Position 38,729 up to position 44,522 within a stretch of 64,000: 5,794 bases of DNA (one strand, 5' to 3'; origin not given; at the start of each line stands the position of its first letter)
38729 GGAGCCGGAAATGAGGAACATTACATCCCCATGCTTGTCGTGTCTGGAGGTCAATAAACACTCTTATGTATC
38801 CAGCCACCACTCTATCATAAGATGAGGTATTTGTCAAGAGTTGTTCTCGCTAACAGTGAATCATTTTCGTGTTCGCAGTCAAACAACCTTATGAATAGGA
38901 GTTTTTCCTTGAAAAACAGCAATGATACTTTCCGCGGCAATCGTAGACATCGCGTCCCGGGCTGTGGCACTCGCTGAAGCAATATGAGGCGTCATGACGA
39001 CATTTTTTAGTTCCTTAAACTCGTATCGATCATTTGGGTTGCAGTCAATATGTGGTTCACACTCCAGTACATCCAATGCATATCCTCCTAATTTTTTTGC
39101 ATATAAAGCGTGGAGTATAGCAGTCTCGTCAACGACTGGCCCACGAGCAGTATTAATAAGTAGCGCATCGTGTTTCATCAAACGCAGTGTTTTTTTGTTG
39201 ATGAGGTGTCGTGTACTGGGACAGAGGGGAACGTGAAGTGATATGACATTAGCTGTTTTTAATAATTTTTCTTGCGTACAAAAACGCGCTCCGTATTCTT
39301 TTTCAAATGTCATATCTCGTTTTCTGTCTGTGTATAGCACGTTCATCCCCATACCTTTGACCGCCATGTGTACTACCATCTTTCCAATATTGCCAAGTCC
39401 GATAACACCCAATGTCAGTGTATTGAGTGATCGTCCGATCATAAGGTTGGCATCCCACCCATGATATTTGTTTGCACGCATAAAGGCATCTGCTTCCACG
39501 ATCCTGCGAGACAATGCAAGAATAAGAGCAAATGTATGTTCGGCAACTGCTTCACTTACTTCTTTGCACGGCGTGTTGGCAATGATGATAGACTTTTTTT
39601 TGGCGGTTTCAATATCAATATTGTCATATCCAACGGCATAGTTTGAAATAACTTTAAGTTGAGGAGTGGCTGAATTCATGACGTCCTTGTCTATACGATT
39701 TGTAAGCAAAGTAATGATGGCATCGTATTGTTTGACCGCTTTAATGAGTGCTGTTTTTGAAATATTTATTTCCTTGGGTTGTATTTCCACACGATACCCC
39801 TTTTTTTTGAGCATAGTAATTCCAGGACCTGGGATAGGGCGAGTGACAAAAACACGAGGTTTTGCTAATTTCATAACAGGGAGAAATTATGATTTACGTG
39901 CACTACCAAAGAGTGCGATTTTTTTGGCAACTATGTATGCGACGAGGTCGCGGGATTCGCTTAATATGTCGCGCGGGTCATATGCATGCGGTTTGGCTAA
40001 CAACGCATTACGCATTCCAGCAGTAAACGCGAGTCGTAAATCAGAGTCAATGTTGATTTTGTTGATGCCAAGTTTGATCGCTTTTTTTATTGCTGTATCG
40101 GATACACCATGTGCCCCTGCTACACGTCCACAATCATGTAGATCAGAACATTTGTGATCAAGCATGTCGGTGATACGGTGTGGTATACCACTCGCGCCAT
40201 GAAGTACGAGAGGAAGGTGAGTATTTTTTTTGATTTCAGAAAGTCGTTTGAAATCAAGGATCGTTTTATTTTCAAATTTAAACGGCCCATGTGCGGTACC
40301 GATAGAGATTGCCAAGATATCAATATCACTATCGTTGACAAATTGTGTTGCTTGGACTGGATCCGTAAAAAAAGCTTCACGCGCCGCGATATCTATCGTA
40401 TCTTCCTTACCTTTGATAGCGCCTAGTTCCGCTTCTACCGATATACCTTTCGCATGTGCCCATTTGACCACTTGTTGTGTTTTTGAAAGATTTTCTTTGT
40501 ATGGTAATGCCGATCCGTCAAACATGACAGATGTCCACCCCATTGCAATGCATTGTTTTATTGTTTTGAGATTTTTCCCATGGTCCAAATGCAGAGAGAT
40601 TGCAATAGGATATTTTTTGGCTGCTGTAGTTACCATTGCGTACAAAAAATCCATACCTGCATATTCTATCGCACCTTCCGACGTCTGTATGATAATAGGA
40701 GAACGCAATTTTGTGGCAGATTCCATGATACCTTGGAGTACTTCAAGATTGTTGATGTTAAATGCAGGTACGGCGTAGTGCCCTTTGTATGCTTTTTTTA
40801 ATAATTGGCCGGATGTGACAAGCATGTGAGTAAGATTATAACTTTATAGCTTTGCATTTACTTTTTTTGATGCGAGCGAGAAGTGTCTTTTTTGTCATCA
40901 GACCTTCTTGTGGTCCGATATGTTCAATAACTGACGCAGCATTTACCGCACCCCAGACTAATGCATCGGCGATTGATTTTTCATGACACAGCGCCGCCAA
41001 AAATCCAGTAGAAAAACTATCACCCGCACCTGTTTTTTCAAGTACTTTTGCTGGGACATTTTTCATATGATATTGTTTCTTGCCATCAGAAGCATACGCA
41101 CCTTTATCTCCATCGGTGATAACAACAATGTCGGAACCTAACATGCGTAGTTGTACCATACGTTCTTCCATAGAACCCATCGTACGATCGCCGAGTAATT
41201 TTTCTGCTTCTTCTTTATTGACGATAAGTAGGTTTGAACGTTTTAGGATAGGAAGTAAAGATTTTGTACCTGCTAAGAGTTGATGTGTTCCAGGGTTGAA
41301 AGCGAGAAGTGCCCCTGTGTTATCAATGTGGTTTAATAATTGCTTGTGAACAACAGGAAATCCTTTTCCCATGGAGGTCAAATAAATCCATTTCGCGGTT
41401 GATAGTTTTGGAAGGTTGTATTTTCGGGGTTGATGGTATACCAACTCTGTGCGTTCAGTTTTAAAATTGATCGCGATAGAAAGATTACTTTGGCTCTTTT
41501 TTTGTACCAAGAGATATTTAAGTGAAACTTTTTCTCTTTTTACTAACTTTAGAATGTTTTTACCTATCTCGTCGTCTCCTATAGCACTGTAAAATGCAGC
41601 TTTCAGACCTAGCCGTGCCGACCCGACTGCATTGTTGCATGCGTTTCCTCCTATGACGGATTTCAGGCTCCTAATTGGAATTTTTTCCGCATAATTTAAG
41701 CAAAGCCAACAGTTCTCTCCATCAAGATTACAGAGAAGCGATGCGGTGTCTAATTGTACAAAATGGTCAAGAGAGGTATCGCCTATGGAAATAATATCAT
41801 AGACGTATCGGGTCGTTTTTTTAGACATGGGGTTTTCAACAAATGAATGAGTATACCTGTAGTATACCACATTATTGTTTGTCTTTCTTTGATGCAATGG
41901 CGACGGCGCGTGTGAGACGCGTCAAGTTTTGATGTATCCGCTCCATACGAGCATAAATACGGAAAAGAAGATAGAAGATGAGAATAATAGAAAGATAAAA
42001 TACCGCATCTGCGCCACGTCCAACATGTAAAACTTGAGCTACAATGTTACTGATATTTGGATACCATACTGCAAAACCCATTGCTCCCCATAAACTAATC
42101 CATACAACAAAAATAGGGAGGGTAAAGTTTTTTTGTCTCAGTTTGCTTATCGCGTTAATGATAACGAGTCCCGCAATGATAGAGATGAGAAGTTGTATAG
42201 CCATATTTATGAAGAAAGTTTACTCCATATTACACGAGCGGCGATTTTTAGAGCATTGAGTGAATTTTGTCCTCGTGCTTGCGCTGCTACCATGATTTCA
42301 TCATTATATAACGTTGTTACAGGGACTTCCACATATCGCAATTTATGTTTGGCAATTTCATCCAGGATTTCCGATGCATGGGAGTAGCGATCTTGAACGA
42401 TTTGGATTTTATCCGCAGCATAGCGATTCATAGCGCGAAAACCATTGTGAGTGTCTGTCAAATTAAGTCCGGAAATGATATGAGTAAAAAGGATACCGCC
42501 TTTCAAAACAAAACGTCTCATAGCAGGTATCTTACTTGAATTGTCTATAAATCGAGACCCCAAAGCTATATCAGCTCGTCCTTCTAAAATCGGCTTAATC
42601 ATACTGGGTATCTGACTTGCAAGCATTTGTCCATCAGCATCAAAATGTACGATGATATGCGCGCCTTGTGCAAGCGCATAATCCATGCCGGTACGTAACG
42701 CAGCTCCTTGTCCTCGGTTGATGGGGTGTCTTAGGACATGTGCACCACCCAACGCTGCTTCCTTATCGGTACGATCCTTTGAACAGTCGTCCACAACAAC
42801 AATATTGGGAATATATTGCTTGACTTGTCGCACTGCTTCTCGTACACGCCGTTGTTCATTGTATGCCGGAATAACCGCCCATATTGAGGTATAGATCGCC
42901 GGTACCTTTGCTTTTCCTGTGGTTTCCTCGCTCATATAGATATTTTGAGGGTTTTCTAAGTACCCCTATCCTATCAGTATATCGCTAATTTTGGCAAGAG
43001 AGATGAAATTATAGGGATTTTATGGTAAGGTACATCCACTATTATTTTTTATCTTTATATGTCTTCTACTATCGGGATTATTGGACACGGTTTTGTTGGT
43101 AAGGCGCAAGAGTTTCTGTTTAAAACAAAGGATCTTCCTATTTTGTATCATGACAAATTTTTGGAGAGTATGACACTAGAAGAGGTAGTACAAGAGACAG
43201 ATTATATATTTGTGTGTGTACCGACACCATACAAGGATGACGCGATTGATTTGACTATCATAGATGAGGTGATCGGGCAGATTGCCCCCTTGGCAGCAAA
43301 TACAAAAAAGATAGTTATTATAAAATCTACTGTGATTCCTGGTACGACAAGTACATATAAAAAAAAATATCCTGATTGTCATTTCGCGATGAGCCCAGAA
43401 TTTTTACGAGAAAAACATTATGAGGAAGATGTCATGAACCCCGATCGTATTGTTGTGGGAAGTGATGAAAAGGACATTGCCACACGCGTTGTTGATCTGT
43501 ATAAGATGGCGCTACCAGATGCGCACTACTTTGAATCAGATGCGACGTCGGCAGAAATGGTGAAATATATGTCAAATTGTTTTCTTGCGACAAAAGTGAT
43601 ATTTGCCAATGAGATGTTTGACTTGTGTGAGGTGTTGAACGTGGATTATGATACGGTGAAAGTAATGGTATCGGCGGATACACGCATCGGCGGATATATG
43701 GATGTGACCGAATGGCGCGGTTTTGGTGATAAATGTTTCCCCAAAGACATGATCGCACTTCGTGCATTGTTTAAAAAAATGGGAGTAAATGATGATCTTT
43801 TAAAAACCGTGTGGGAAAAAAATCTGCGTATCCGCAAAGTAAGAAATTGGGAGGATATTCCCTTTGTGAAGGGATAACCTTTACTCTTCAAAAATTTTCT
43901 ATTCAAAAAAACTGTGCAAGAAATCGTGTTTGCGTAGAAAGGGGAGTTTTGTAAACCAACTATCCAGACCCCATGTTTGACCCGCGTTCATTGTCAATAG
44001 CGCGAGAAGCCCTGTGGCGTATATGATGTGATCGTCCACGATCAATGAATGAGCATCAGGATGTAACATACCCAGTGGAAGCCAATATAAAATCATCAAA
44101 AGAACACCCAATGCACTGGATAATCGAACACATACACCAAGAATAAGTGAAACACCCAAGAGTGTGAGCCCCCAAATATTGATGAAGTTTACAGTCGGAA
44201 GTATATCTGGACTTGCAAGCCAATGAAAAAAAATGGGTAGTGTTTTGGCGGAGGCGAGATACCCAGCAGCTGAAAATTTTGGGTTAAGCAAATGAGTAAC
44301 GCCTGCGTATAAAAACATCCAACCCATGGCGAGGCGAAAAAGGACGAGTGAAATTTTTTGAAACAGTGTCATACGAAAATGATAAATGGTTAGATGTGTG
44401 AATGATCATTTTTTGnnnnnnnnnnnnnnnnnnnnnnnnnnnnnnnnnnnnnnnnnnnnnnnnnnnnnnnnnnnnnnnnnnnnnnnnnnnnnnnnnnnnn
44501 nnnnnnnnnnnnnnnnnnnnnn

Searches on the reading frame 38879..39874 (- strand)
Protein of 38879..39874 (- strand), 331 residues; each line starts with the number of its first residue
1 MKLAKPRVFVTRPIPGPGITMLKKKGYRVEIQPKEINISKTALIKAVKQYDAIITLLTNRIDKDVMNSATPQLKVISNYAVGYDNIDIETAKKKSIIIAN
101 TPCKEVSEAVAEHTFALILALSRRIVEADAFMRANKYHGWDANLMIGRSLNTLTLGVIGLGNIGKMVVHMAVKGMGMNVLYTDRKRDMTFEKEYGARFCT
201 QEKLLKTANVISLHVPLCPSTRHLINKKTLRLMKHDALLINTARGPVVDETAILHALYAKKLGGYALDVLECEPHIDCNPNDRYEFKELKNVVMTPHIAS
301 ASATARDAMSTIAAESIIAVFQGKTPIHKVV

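Call 16: search_protein_families(library=pfam, proteins=[window:38879-39874:-], max_evalue=0.0001)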
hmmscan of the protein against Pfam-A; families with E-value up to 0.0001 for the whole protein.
window:38879-39874:- (331 aa): 3 families
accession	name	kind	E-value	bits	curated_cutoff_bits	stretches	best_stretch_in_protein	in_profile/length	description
PF02826.25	2-Hacid_dh_C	-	1.7e-53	181.1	25.1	1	115-299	1-178/178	D-isomer specific 2-hydroxyacid dehydrogenase, NAD binding domain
PF00389.36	2-Hacid_dh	-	9.3e-29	100.2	24.6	1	8-330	1-133/134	D-isomer specific 2-hydroxyacid dehydrogenase, catalytic domain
PF03446.21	NAD_binding_2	-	2.8e-05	24.6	21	0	155-258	2-108/161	NAD binding domain of 6-phosphogluconate dehydrogenase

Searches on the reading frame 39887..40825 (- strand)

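Call 16: search_protein_families(library=pfam, proteins=[window:39887-40825:-], max_evalue=0.0001)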
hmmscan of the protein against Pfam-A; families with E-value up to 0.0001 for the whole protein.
window:39887-40825:- (312 aa): 1 family
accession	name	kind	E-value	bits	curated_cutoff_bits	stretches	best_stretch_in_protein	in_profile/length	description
PF01116.26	F_bP_aldolase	-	2.7e-97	326.1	25.5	1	4-310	2-276/277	Fructose-bisphosphate aldolase class-II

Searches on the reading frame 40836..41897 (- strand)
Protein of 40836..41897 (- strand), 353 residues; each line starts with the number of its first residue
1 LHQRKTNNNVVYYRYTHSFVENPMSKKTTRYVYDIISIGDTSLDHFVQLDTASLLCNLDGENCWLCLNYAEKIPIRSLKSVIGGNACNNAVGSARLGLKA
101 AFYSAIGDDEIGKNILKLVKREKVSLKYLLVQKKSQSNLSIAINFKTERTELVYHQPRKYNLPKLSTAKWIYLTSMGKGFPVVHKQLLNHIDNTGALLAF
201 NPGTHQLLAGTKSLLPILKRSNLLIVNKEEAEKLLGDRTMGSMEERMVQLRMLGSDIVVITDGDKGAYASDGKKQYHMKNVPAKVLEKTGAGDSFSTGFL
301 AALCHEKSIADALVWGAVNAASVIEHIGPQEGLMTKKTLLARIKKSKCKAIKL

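Call 16: search_protein_families(library=pfam, proteins=[window:40836-41897:-], max_evalue=0.0001)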
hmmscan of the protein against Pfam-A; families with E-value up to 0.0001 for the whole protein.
window:40836-41897:- (353 aa): 2 families
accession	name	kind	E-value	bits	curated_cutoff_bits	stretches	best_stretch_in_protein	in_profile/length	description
PF00294.29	PfkB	-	9.6e-39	133.9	25.8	1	70-333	23-299/302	pfkB family carbohydrate kinase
PF08543.17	Phos_pyr_kin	-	6e-06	26.3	27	1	217-316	116-224/246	Phosphomethylpyrimidine kinase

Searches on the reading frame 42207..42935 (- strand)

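Call 16: search_protein_families(library=pfam, proteins=[window:42207-42935:-], max_evalue=0.0001)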
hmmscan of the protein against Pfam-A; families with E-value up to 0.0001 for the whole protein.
window:42207-42935:- (242 aa): 1 family
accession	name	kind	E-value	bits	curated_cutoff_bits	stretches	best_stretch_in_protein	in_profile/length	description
PF00535.33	Glycos_transf_2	-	2.5e-24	86.5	23.3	1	20-177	2-167/168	Glycosyl transferase family 2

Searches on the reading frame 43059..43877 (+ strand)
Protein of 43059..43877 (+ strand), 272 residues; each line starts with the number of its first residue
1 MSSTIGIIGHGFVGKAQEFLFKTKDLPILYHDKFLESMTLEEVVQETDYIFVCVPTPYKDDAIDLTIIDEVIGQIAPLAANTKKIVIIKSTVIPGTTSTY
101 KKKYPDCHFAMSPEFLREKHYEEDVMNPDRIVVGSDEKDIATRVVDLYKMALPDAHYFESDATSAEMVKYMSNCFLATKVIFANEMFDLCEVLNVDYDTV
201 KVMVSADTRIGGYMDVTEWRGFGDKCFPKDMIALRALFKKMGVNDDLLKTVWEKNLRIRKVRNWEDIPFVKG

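Call 43: search_protein_families(library=pfam, proteins=[window:43059-43877:+], max_evalue=0.001)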
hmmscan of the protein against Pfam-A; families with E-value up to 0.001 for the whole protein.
window:43059-43877:+ (272 aa): 3 families
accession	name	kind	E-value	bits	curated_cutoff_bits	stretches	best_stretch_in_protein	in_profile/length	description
PF00984.24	UDPG_MGDP_dh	-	5.1e-23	81.4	25.4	1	164-255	2-92/94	UDP-glucose/GDP-mannose dehydrogenase family, central domain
PF03721.20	UDPG_MGDP_dh_N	-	1.8e-22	80.3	27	1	36-143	66-183/187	UDP-glucose/GDP-mannose dehydrogenase family, NAD binding domain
PF02826.25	2-Hacid_dh_C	-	0.00036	20.4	25.1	1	3-57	37-103/178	D-isomer specific 2-hydroxyacid dehydrogenase, NAD binding domain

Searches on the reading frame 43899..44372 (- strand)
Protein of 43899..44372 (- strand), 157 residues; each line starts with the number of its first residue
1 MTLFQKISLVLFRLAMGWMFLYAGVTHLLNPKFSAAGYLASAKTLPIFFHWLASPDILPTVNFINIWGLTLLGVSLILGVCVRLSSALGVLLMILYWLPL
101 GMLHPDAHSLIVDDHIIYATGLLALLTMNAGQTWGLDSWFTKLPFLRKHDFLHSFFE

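Call 81: search_protein_families(library=pfam, proteins=[window:43899-44372:-], max_evalue=0.001)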
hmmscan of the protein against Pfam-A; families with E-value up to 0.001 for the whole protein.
window:43899-44372:- (157 aa): 1 family
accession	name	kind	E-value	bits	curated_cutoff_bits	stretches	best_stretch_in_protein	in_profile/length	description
PF07681.17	DoxX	-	7.3e-07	30.2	23.6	1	9-97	2-80/85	DoxX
